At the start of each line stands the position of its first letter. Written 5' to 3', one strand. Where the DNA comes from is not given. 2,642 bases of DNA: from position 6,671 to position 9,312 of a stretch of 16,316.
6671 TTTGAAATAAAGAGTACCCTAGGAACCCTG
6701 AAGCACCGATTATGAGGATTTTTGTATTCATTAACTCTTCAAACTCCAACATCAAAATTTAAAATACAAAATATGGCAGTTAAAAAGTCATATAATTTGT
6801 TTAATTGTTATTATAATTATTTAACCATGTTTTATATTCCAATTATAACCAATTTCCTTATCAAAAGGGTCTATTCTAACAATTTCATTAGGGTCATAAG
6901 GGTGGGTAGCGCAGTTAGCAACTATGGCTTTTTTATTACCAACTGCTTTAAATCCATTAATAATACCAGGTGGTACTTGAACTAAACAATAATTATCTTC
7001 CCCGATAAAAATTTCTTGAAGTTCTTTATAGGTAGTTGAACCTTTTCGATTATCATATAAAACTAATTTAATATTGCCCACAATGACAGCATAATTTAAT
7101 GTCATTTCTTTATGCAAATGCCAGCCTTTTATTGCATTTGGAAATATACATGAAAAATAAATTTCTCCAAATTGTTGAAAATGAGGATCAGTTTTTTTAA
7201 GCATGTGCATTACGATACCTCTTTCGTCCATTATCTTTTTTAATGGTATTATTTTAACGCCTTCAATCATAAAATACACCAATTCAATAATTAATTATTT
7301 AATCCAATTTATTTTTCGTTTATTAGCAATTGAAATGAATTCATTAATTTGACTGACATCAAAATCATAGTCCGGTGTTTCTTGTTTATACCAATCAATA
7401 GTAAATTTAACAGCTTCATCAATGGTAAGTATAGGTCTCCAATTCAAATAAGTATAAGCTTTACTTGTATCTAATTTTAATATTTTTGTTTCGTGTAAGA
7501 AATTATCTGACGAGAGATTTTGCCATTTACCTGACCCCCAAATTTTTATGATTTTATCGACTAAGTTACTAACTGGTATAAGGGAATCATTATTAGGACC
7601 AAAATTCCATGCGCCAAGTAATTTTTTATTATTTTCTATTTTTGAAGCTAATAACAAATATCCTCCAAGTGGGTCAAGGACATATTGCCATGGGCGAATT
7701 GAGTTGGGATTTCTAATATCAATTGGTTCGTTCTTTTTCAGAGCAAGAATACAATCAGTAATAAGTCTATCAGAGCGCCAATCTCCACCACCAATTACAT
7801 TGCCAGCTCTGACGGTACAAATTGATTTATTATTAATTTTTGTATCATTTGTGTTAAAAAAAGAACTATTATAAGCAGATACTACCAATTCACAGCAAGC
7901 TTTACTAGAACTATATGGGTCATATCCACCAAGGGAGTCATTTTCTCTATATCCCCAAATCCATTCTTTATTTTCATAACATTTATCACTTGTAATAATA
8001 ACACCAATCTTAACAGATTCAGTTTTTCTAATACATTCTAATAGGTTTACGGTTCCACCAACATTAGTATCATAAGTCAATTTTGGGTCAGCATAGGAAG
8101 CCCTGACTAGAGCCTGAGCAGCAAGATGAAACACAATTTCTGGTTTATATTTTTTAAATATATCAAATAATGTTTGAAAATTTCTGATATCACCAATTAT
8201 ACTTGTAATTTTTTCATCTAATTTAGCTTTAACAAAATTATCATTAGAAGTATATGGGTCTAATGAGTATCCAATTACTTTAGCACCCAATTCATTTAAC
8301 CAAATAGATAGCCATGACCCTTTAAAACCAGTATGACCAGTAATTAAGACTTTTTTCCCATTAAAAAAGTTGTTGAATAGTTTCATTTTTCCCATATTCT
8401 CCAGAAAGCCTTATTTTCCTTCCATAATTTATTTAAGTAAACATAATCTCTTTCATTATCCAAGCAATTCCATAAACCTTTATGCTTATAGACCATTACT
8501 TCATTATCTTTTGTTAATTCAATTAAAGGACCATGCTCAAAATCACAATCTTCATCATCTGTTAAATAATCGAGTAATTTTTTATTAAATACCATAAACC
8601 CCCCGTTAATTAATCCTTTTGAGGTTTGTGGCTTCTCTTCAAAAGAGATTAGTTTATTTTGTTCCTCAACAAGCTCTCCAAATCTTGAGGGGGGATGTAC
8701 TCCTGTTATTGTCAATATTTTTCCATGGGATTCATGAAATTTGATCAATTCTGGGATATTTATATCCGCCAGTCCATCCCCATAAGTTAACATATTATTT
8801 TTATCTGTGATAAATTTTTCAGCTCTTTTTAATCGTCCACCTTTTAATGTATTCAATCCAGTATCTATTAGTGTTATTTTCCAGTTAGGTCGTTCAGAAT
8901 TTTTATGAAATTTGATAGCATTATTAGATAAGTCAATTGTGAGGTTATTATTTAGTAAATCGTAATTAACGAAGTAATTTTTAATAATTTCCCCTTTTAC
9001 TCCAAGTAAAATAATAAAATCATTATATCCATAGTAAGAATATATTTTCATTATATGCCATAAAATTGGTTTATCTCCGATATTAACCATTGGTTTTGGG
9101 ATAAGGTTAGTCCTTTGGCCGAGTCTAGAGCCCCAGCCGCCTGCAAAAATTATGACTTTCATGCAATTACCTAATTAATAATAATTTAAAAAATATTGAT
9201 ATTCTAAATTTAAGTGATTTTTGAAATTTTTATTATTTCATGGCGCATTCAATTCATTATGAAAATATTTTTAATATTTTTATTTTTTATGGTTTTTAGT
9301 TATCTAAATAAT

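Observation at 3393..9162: CDP-3,6-dideoxyhexose cassette with ascarylose-type (L-sugar) logic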

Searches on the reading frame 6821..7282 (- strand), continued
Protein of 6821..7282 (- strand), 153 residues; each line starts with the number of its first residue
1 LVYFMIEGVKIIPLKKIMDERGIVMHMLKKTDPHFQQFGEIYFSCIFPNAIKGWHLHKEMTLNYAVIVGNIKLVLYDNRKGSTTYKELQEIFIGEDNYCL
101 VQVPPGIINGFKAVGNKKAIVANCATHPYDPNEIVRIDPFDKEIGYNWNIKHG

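Call 95: search_solved_structures(query=A1, max_evalue=1e-11, show_alignments=5)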
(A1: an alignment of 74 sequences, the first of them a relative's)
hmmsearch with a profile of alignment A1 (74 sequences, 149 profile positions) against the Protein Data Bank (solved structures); distinct sequences matched with E-value up to 1e-11: 4.
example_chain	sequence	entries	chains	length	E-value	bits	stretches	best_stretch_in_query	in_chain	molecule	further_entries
3ejk_A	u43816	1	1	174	1.1e-50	174.3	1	2-145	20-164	dTDP Sugar Isomerase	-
2b9u_A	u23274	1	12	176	1.1e-13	54.3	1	4-127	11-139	hypothetical dTDP-4-dehydrorhamnose 3,5-epimerase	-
1wlt_A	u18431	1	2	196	1.4e-13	53.9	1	4-126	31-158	176aa long hypothetical dTDP-4-dehydrorhamnose 3,5-epimerase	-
5buv_A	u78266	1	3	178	5.1e-13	52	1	2-144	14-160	Putative epimerase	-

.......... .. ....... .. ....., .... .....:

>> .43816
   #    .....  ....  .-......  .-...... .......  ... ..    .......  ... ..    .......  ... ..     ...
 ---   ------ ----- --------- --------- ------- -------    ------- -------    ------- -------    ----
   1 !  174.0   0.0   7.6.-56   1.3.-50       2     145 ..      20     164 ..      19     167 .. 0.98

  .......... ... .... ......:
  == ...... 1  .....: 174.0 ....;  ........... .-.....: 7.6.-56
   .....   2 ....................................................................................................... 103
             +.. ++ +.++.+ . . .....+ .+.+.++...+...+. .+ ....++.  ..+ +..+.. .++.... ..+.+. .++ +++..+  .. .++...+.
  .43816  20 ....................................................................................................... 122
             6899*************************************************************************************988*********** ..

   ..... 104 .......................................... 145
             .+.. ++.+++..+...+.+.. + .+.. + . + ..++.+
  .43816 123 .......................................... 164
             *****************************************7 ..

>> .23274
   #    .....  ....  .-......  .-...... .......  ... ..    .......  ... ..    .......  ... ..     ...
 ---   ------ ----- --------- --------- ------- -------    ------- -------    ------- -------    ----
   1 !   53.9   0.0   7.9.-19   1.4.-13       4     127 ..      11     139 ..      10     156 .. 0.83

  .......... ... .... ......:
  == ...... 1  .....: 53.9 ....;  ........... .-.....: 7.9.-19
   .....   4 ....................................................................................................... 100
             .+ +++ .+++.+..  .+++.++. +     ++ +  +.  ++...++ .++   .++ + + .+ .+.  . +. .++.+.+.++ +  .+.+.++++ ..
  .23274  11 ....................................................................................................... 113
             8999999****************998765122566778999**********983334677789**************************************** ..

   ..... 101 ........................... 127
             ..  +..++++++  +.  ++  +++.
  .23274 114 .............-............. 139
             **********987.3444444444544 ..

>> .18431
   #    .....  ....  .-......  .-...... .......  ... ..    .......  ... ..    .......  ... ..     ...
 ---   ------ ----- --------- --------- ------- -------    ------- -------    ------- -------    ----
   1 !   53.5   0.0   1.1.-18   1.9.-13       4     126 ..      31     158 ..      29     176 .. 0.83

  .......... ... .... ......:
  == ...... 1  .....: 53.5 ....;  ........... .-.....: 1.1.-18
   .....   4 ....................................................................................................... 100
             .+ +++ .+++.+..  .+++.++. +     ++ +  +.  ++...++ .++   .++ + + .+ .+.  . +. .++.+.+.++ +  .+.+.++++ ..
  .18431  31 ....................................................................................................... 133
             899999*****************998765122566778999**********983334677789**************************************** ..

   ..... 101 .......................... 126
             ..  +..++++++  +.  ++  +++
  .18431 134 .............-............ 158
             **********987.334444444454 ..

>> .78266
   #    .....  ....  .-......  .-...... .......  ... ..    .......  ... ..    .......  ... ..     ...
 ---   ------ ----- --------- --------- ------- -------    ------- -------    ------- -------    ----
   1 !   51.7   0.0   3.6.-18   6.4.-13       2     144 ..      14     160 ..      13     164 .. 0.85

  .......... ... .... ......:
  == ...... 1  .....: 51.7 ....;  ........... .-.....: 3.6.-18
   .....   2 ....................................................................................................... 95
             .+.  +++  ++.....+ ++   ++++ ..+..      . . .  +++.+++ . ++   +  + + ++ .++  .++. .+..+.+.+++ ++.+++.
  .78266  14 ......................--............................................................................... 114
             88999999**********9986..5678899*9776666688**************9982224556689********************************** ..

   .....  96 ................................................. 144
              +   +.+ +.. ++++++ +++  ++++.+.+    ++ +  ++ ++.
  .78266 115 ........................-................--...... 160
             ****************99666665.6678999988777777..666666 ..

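Call 97: predict_structure(alignment_id=A1)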
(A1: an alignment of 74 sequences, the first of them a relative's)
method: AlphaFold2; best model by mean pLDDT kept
length: 149 residues; sequences in the alignment: 74
mean_pLDDT: 96.9   pTM: 0.90
mean pLDDT of the five models: 96.9, 96.9, 96.6, 96.5, 96.4
residues with pLDDT >= 90: 145; 70-90: 3; 50-70: 1; < 50: 0
segments of 3 or more residues with pLDDT < 50: none
pLDDT, mean of each block of 10 residues (from residue 1): 98 98 98 98 97 98 98 98 98 98 98 98 97 97 85
secondary structure, 60 per line:
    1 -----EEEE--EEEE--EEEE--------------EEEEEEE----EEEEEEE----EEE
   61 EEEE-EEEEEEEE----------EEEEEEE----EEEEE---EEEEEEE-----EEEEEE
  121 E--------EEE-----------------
elements in order: E6-9 E12-15 E18-21 E36-42 E47-53 E58-64 E66-73 E84-90 E95-99 E103-109 E115-121 E130-132

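Call 101: fold_search(model_id=the predicted structure, library=pdb)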
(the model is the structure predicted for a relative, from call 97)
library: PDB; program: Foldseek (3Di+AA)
matches with E <= 10: 500; with E <= 0.001: 198
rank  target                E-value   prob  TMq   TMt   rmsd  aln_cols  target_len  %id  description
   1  3ejk                  5.8e-18  1.00  0.94  0.89   0.8       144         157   42  Crystal structure of dTDP Sugar Isomerase (YP_390184.1) from DESULFOVIBRIO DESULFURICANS G20 at 1.95 A resolution (released 2008-09-30)
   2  9j9t_A                3.1e-11  1.00  0.82  0.68   2.3       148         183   26  artificial mononuclear Zn-bound metalloprotein 4 (M4:Zn) (released 2025-07-02)
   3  1ep0                  3.5e-11  1.00  0.85  0.70   2.1       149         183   28  HIGH RESOLUTION CRYSTAL STRUCTURE OF DTDP-6-DEOXY-D-XYLO-4-HEXULOSE 3,5-EPIMERASE FROM METHANOBACTERIUM THERMOAUTOTROPHI (released 2000-12-13)
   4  9j9s_A                3.5e-11  1.00  0.82  0.68   2.3       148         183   27  artificial mononuclear Zn-bound metalloprotein 5 (M5:Zn) (released 2025-07-02)
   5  7m15_A                5.1e-11  1.00  0.84  0.71   3.0       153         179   23  crystal structure of cj1430 in the presence of GDP-D-glycero-L-gluco-heptose, a GDP-D-glycero-4-keto-D-lyxo-heptose-3, (released 2021-03-24)
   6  8db5_B                5.1e-11  1.00  0.85  0.72   2.9       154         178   22  Crystal structure of the GDP-D-glycero-4-keto-d-lyxo-heptose-3,5-epimerase from Campylobacter jejuni, serotype HS:15 (released 2022-06-22)
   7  9kyn_A                5.1e-11  1.00  0.83  0.69   2.2       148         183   27  artificial dinuclear Cu-bound metalloprotein 3 (D3:Cu) (released 2025-07-02)
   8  7ani_B                5.4e-11  1.00  0.83  0.71   2.9       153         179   25  DdahB, GDP-mannoheptose C3,5 epimerase from Campylobacter jejuni (released 2020-10-21)
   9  8dcl_B                6.7e-11  1.00  0.80  0.69   3.3       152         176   26  Crystal structure of the GDP-D-glycero-4-keto-D-lyxo-heptose-3-epimerase from campylobacter jejuni, serotype HS:23/36 (released 2022-06-29)
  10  7an4_B                8.7e-11  1.00  0.84  0.72   3.0       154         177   23  MlghB, GDP-mannoheptose C3,5 epimerase from Campylobacter jejuni complex with GDP-mannose (released 2020-10-21)
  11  7m14_B                9.2e-11  1.00  0.83  0.71   3.1       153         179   22  x-ray structure of cj1430 in the presence of GDP, a GDP-D-glycero-4-keto-D-lyxo-heptose-3,5-epimerase from campylobact (released 2021-03-24)
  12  2c0z                  1.0e-10  1.00  0.86  0.66   2.4       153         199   22  The 1.6 A resolution crystal structure of NovW: a 4-keto-6-deoxy sugar epimerase from the novobiocin biosynthetic gene c (released 2006-01-25)
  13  9j9u_A                1.1e-10  1.00  0.82  0.68   2.3       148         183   26  artificial dinuclear Mn-bound metalloprotein 2 (D2:Mn) (released 2025-07-02)
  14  9uyw_B                1.1e-10  1.00  0.85  0.70   2.1       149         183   28  Crystal structure of apo-form artificial metalloprotein incorporating a TP ligand (released 2025-10-15)
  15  8dak_A                1.1e-10  1.00  0.80  0.68   3.3       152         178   26  Crystal structure of the GDP-D-glycero-4-keto-d-lyxo-heptose-3-epimerase from Campylobacter jejuni, serotype HS:3 (released 2022-06-22)
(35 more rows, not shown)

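Call 102: find_encoding_contigs(protein=P0021, flank=6000, max_places=1)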
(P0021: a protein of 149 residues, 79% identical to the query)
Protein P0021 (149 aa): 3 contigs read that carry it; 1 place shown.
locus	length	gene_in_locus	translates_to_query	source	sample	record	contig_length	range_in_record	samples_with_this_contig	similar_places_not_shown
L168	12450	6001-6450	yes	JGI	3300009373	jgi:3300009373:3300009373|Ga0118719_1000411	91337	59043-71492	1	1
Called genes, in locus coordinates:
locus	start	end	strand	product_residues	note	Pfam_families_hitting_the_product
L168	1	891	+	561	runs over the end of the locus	-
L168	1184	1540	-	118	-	-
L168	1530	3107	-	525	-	PF20176:DUF6541, PF13231:PMT_2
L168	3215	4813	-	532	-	PF13231:PMT_2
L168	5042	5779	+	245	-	PF00535:Glycos_transf_2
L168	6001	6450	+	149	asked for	PF00908:dTDP_sugar_isom, PF14667:Polysacc_synt_C (weak)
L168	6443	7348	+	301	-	PF04321:RmlD_sub_bind, PF01073:3Beta_HSD (weak), PF01370:Epimerase, PF16363:GDP_Man_Dehyd, PF02719:Polysacc_synt_2 (faint)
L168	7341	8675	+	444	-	PF01041:DegT_DnrJ_EryC1, PF00266:Aminotran_5 (weak), PF01053:Cys_Met_Meta_PP (weak)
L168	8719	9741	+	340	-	PF01075:Glyco_transf_9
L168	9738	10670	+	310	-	PF01073:3Beta_HSD, PF01370:Epimerase, PF02719:Polysacc_synt_2 (faint), PF04321:RmlD_sub_bind, PF16363:GDP_Man_Dehyd, PF07993:NAD_binding_4 (weak)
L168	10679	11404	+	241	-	PF00535:Glycos_transf_2, PF10111:Glyco_tranf_2_2 (weak)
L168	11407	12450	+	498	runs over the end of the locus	PF13231:PMT_2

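Call 103: find_encoding_contigs(protein=P0059, flank=6000, max_places=1)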
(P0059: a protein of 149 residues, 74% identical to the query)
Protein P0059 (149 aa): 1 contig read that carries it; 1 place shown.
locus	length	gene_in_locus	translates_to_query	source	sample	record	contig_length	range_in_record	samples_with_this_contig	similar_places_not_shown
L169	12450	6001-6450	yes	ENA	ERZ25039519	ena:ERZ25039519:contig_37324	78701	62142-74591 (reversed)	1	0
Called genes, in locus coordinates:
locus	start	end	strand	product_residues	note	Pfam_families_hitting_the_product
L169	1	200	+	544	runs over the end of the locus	-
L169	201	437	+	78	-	-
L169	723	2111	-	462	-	PF02310:B12-binding, PF04055:Radical_SAM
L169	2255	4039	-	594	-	PF00664:ABC_membrane, PF00005:ABC_tran, PF02463:SMC_N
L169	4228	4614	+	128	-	PF00483:NTP_transferase (weak)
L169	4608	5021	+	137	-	PF00483:NTP_transferase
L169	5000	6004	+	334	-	PF05368:NmrA, PF01073:3Beta_HSD (weak), PF01370:Epimerase, PF02719:Polysacc_synt_2, PF04321:RmlD_sub_bind, PF07993:NAD_binding_4, PF13460:NAD_binding_10 (weak), PF16363:GDP_Man_Dehyd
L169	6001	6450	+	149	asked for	PF00908:dTDP_sugar_isom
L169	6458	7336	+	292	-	PF01073:3Beta_HSD (weak), PF01370:Epimerase, PF02719:Polysacc_synt_2 (faint), PF04321:RmlD_sub_bind, PF16363:GDP_Man_Dehyd, PF07993:NAD_binding_4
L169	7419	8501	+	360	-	PF00535:Glycos_transf_2, PF10111:Glyco_tranf_2_2 (weak), PF13641:Glyco_tranf_2_3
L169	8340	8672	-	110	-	-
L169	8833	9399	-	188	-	-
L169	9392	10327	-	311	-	-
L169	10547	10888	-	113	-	PF13302:Acetyltransf_3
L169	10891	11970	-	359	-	PF03102:NeuB, PF08666:SAF (weak)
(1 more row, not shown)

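Call 104: find_encoding_contigs(protein=P0108, flank=6000, max_places=1)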
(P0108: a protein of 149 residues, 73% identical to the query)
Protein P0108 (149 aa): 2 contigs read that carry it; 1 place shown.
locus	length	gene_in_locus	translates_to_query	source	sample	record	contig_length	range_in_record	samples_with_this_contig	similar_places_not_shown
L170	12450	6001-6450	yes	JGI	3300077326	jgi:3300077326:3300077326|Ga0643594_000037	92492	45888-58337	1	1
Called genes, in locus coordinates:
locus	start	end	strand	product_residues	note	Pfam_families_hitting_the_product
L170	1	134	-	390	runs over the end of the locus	-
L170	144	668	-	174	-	PF03102:NeuB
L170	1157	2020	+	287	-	PF27908:Lept_O_ant_chp1 (weak)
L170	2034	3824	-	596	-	PF00664:ABC_membrane, PF00005:ABC_tran, PF02463:SMC_N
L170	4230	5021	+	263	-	PF00483:NTP_transferase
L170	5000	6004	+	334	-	PF05368:NmrA, PF01073:3Beta_HSD (weak), PF01370:Epimerase, PF02719:Polysacc_synt_2, PF04321:RmlD_sub_bind, PF07993:NAD_binding_4, PF13460:NAD_binding_10 (weak), PF16363:GDP_Man_Dehyd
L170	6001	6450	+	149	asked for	PF00908:dTDP_sugar_isom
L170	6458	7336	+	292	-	PF01370:Epimerase, PF04321:RmlD_sub_bind, PF16363:GDP_Man_Dehyd (weak), PF02719:Polysacc_synt_2 (weak), PF07993:NAD_binding_4 (weak)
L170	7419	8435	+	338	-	PF00535:Glycos_transf_2, PF13641:Glyco_tranf_2_3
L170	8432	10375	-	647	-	PF27859:LIC12162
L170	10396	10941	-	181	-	PF13302:Acetyltransf_3, PF13420:Acetyltransf_4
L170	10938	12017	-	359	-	PF03102:NeuB, PF08666:SAF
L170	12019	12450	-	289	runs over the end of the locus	PF01370:Epimerase, PF02719:Polysacc_synt_2 (faint), PF04321:RmlD_sub_bind, PF16363:GDP_Man_Dehyd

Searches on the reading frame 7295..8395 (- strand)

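Call 3: search_protein_families(library=pfam, proteins=[window:7295-8395:-])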
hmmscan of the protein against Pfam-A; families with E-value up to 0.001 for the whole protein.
window:7295-8395:- (366 aa): 6 families
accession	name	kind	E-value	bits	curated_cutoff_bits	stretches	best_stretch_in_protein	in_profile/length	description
PF16363.11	GDP_Man_Dehyd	-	2.1e-34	119.9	27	1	17-330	1-330/332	GDP-mannose 4,6 dehydratase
PF01370.27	Epimerase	-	4.8e-31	108.4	20.9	1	16-257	1-232/240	NAD dependent epimerase/dehydratase family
PF02719.21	Polysacc_synt_2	-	2.3e-15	57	20.2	1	51-202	44-173/293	Polysaccharide biosynthesis protein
PF01073.25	3Beta_HSD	-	2.1e-07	30.7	22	1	17-239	1-218/280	3-beta hydroxysteroid dehydrogenase/isomerase family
PF04321.23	RmlD_sub_bind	-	3.1e-06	26.9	27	1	15-177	2-141/287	RmlD substrate binding domain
PF00148.24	Oxidored_nitro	-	0.00019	20.9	28.6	1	4-89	263-347/399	Nitrogenase component 1 type Oxidoreductase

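Call 4: search_protein_families(library=ncbifam, proteins=[window:7295-8395:-])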
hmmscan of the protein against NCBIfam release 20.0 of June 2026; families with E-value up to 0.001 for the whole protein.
window:7295-8395:- (366 aa): 18 families
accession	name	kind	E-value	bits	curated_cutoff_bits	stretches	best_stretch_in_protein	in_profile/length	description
TIGR02622.1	CDP_4_6_dhtase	equivalog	1.1e-142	475.3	278.45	1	10-353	1-351/352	CDP-glucose 4,6-dehydratase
TIGR01181.1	dTDP_gluc_dehyt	equivalog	3.5e-30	105.2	365.1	1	15-339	1-314/321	dTDP-glucose 4,6-dehydratase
TIGR01179.1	galE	equivalog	2.1e-22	79.4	262.3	1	15-339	1-328/332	UDP-glucose 4-epimerase GalE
TIGR04180.1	EDH_00030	hypoth_equivalog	2.3e-20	72.9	475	1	16-288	1-258/297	NAD-dependent 4,6-dehydratase LegB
NF007490.0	PRK10084.1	subfamily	2.3e-17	63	649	2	15-124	2-113/361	dTDP-glucose 4,6-dehydratase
NF007582.0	PRK10217.1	equivalog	3.1e-13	49.6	698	1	14-337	2-332/355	dTDP-glucose 4,6-dehydratase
NF007956.0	PRK10675.1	subfamily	5.1e-13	48.9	394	1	15-172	2-160/338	UDP-glucose 4-epimerase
TIGR01472.1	gmd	equivalog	9.5e-13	48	415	1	14-178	1-172/342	GDP-mannose 4,6-dehydratase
NF011728.1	PRK15181.1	equivalog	2.5e-12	46.5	760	1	12-338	14-339/348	Vi polysaccharide biosynthesis UDP-N-acetylglucosaminuronic acid C-4 epimerase TviC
NF043036.1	ErythonDh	equivalog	2.7e-11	43.3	325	1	15-177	2-165/321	D-erythronate dehydrogenase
TIGR03589.1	PseB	equivalog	6e-08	32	407.75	1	10-139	1-128/324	UDP-N-acetylglucosamine 4,6-dehydratase (inverting)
NF042423.1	oxyalk_red_Shew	equivalog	6.5e-08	32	580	1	14-130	9-113/331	2-alkyl-3-oxoalkanoate reductase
TIGR03466.1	HpnA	hypoth_equivalog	6.6e-08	31.8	367.65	1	15-127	2-105/327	hopanoid-associated sugar epimerase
TIGR04130.1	FnlA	equivalog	6.9e-08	31.7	730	1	11-234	2-197/337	UDP-N-acetylglucosamine 4,6-dehydratase/5-epimerase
NF041015.1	UDPsulfquin_syn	equivalog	2.6e-07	30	575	1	50-126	55-134/384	UDP-sulfoquinovose synthase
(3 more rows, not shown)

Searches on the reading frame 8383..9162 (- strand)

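Call 3: search_protein_families(library=pfam, proteins=[window:8383-9162:-])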
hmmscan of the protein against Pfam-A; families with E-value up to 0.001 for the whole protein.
window:8383-9162:- (259 aa): 2 families
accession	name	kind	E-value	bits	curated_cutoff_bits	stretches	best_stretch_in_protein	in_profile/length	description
PF00483.29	NTP_transferase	-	6.2e-18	65.7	21.2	1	2-204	1-193/245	Nucleotidyl transferase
PF12804.13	NTP_transf_3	-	0.00036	21.2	27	1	3-53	1-46/160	MobA-like NTP transferase domain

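Call 4: search_protein_families(library=ncbifam, proteins=[window:8383-9162:-])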
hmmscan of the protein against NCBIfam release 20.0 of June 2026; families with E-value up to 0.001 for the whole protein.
window:8383-9162:- (259 aa): 23 families
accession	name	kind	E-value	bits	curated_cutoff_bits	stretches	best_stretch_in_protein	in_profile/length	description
TIGR02623.1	G1P_cyt_trans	equivalog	1.4e-96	322.8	300.25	1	1-257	1-255/255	glucose-1-phosphate cytidylyltransferase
TIGR03992.1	Arch_glmU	subfamily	5.6e-21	74.9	292.1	2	84-232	62-212/393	bifunctional sugar-1-phosphate nucleotidylyltransferase/acetyltransferase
NF049965.1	GlMnHpPGnyltfHddC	equivalog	2.7e-20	73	300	1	1-209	1-184/221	D-glycero-D-manno-heptose 1-phosphate guanosyltransferase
NF041173.1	Sug_nt_acttase_Thmprot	equivalog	2.9e-15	56.1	600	1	1-248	1-228/405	bifunctional sugar-1-phosphate nucleotidylyltransferase/acetyltransferase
NF052502.1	man1P_GTase_Rv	exception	7.9e-15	54.6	440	2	108-241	86-224/352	mannose-1-phosphate guanylyltransferase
NF041313.1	UDPGP_AglF_Halo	equivalog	9.7e-11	41.6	400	1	1-66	1-67/234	UTP--glucose-1-phosphate uridylyltransferase AglF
TIGR01208.1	rmlA_long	equivalog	9.9e-11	41.1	320.25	1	82-234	60-221/353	glucose-1-phosphate thymidylyltransferase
NF003670.0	PRK05293.1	equivalog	4.3e-10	39.1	470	1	125-232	123-243/382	glucose-1-phosphate adenylyltransferase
NF045761.1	NAMPUrTaseMurU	equivalog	4e-09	36.6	250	1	1-65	1-65/226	N-acetylmuramate alpha-1-phosphate uridylyltransferase MurU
TIGR02091.1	glgC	equivalog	2.6e-08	33.3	424.9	1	126-232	119-244/364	glucose-1-phosphate adenylyltransferase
TIGR01099.1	galU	equivalog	4.4e-08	33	326.8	1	1-145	2-148/261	UTP--glucose-1-phosphate uridylyltransferase GalU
TIGR01207.1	rmlA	equivalog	2.7e-06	26.7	360.65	0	2-52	1-51/286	glucose-1-phosphate thymidylyltransferase RfbA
TIGR01173.1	glmU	equivalog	3.9e-06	26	366.85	1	1-197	1-177/452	bifunctional UDP-N-acetylglucosamine diphosphorylase/glucosamine-1-phosphate N-acetyltransferase GlmU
NF041135.1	IPPtranDIPPsyn_Thcocales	equivalog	7e-06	25.3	580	1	1-66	1-62/419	bifunctional L-myo-inositol-1-phosphate cytidylyltransferase/CDP-L-myo-inositol myo-inositolphosphotransferase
NF001947.0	PRK00725.1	subfamily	3.2e-05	22.9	470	0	3-31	19-47/426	glucose-1-phosphate adenylyltransferase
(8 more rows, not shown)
